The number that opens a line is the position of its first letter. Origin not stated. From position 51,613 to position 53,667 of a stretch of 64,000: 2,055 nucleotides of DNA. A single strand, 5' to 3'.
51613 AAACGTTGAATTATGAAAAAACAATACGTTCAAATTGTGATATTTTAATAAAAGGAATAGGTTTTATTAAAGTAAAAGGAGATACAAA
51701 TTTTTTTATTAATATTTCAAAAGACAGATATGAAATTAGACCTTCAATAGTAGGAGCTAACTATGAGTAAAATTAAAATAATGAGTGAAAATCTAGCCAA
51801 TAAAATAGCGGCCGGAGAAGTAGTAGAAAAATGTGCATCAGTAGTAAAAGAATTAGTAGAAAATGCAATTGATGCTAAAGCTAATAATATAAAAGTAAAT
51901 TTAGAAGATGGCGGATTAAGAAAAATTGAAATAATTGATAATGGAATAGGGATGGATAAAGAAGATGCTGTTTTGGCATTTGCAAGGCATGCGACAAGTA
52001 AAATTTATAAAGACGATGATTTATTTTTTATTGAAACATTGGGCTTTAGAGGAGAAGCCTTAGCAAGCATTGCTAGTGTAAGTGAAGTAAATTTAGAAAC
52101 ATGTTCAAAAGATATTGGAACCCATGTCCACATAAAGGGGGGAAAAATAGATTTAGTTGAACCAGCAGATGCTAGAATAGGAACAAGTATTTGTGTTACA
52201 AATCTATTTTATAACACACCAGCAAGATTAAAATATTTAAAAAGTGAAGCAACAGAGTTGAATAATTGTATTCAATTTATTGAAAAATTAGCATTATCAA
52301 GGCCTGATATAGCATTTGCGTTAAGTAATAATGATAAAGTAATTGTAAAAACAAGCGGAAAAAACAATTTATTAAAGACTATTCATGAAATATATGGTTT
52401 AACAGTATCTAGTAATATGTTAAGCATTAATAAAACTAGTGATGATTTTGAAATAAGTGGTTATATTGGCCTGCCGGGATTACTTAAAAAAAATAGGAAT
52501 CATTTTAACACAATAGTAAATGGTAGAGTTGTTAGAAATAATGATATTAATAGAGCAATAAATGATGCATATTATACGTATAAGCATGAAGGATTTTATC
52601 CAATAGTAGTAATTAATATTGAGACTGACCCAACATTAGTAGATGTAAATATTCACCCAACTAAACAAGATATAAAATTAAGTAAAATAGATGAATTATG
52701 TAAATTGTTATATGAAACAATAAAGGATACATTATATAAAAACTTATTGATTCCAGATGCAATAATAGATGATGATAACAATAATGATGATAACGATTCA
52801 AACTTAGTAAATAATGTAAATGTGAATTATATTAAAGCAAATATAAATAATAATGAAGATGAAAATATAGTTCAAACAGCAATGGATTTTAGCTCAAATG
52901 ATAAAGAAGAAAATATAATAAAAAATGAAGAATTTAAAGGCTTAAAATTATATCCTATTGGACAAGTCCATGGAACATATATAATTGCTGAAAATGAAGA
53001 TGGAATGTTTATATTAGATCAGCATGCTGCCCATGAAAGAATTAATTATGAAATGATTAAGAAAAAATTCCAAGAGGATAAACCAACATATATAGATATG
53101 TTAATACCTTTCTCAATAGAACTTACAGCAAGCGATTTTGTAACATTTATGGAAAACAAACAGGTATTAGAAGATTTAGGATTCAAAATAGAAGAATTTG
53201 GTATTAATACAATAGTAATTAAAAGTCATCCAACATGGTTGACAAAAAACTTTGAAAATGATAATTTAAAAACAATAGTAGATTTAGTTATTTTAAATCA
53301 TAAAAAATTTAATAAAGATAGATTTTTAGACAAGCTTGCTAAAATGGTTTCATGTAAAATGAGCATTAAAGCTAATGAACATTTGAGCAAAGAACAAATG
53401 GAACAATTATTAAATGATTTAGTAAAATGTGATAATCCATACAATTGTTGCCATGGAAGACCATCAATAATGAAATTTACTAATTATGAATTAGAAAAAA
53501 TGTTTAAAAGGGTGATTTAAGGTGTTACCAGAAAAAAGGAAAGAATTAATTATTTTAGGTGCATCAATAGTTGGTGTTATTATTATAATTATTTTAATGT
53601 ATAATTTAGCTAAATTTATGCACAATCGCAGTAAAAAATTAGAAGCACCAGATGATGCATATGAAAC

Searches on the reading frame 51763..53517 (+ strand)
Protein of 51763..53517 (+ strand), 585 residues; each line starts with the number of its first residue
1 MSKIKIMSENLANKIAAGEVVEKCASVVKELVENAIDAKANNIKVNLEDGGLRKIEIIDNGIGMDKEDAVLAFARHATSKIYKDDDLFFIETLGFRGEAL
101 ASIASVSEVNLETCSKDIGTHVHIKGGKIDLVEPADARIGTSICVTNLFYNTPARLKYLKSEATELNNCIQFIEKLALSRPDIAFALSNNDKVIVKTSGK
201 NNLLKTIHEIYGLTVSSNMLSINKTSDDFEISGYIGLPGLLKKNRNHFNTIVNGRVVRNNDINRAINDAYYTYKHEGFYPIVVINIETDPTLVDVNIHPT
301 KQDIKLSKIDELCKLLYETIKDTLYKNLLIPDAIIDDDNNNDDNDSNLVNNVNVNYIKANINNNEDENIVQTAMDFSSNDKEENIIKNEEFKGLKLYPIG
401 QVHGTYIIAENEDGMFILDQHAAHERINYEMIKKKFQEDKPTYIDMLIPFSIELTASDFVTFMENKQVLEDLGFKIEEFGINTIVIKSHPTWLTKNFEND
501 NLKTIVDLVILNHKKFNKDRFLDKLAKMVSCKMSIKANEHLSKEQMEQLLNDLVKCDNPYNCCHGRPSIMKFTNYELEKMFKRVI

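Call 29: search_protein_families(library=ncbifam, proteins=[window:51763-53517:+], max_evalue=0.00001)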
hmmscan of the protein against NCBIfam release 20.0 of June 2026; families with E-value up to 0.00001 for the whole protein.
window:51763-53517:+ (585 aa): 9 families
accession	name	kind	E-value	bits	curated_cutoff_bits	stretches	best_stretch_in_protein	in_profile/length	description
NF000950.0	PRK00095.1-3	equivalog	1.4e-205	684.5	756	2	1-377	1-379/641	DNA mismatch repair endonuclease MutL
TIGR00585.2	mutl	equivalog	1.8e-165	552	180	2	4-380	1-381/555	DNA mismatch repair endonuclease MutL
NF000949.0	PRK00095.1-2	equivalog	2.6e-142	476.1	750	2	1-379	4-376/634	DNA mismatch repair endonuclease MutL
NF000953.0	PRK00095.2-4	equivalog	8.4e-134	447.7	693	1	3-583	2-610/611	DNA mismatch repair endonuclease MutL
NF000952.0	PRK00095.2-2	subfamily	7.6e-118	394.6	840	2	4-387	3-388/623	DNA mismatch repair endonuclease MutL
NF000948.0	PRK00095.1-1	equivalog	1.8e-97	327.8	701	1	3-371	2-379/625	DNA mismatch repair endonuclease MutL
NF000951.0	PRK00095.2-1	equivalog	2.4e-96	323.6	391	1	1-583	2-549/559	DNA mismatch repair endonuclease MutL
NF000954.0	PRK00095.2-5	equivalog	7.9e-75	252.4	937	1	2-521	5-533/588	DNA mismatch repair endonuclease MutL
NF050001.1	restrict_BbrUII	equivalog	2.9e-08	32.7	550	1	24-69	21-64/659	BbrUII/HgiDII family restriction enzyme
